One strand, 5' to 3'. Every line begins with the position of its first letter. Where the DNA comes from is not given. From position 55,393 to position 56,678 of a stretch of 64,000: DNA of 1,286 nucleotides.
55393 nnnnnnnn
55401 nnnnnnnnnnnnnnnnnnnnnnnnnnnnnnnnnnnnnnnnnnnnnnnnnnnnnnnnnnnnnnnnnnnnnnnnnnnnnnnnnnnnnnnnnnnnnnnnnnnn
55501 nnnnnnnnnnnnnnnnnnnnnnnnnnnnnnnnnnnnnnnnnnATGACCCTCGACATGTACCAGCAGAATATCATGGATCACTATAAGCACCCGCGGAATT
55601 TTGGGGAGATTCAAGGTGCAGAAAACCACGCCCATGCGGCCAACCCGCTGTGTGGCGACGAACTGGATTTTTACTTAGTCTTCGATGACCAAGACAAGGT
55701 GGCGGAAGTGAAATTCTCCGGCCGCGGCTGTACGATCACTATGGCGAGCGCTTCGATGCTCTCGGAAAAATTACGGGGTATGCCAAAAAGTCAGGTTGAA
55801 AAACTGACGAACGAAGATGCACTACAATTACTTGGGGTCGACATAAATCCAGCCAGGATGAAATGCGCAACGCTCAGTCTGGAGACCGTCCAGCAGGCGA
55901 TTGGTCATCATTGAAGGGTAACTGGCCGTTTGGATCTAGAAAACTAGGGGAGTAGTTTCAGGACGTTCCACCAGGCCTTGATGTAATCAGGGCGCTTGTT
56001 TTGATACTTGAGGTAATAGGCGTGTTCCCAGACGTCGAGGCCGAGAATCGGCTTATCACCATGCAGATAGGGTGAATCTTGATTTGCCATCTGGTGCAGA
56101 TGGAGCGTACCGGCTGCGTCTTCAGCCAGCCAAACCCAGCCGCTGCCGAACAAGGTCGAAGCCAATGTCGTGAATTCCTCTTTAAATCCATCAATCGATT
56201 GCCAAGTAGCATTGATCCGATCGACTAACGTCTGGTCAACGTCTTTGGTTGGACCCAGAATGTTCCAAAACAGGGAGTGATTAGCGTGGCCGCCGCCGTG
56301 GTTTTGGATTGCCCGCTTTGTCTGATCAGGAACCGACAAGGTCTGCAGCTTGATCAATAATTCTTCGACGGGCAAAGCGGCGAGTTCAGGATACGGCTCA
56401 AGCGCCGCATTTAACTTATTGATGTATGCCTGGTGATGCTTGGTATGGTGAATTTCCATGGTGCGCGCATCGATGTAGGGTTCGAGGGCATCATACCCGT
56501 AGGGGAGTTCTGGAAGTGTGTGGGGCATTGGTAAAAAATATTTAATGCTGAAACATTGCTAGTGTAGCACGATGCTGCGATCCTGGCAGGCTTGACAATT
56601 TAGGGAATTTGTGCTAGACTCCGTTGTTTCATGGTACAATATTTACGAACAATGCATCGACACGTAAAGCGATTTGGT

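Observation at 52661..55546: Two low-GC foreign genes (a Nudix hydrolase and grpB) inserted into the sufCBDSU operon; sufD reduced to its C-terminal half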

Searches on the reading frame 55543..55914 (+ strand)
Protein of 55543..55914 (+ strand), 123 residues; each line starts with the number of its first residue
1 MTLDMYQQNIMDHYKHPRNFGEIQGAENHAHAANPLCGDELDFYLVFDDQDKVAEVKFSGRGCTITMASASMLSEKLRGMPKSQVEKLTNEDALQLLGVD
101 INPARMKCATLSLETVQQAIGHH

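Call 3: search_protein_families(library=pfam, proteins=[window:55543-55914:+], max_evalue=0.01)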
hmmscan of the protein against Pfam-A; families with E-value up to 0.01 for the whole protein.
window:55543-55914:+ (123 aa): 1 family
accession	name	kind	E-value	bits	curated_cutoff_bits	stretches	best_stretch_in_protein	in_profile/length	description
PF01592.21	NifU_N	-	4e-28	98.5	22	1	5-121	1-118/127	NifU-like N terminal domain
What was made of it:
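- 55543..55914 (+): sufU. Pfam NifU_N 98 bits (call 3).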

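Call 39: search_protein_families(library=ncbifam, proteins=[window:55543-55914:+], max_evalue=0.001)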
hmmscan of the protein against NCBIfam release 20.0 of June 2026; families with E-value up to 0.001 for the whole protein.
window:55543-55914:+ (123 aa): 4 families
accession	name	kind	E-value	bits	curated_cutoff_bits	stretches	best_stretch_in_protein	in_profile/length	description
TIGR01994.1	SUF_scaf_2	equivalog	5.9e-31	107.3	92.5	1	4-90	3-88/137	Fe-S cluster assembly sulfur transfer protein SufU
TIGR03419.1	NifU_clost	equivalog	7.2e-25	87.8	187.9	1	6-121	1-114/121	Fe-S cluster assembly scaffold protein NifU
TIGR01999.1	iscU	equivalog_domain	2.9e-17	62.9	192.4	1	6-122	1-118/124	Fe-S cluster assembly scaffold IscU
TIGR02000.1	NifU_proper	equivalog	4.8e-14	52.4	273.3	1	6-120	4-118/290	Fe-S cluster assembly protein NifU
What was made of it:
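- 55543..55914 (+): TIGR01994 SufU 107 bits, above cutoff (call 39).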

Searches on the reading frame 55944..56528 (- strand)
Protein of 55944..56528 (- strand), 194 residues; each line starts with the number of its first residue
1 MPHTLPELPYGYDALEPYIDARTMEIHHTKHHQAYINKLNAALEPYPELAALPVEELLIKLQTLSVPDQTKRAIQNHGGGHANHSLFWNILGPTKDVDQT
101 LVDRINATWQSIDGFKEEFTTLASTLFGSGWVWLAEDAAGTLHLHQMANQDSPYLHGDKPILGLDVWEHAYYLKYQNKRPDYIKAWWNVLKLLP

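Call 3: search_protein_families(library=pfam, proteins=[window:55944-56528:-], max_evalue=0.01)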
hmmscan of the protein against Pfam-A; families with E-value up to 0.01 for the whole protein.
window:55944-56528:- (194 aa): 2 families
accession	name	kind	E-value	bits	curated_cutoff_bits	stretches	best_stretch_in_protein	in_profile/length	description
PF02777.23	Sod_Fe_C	-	4.5e-35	120.2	20.9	1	99-190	3-94/102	Iron/manganese superoxide dismutases, C-terminal domain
PF00081.27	Sod_Fe_N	-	5.5e-31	107.3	27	1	3-91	2-81/82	Iron/manganese superoxide dismutases, alpha-hairpin domain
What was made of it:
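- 55944..56528 (-): Fe/Mn superoxide dismutase gene, convergent, conserved neighbour of the operon. Pfam Sod_Fe_N and Sod_Fe_C (call 3).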
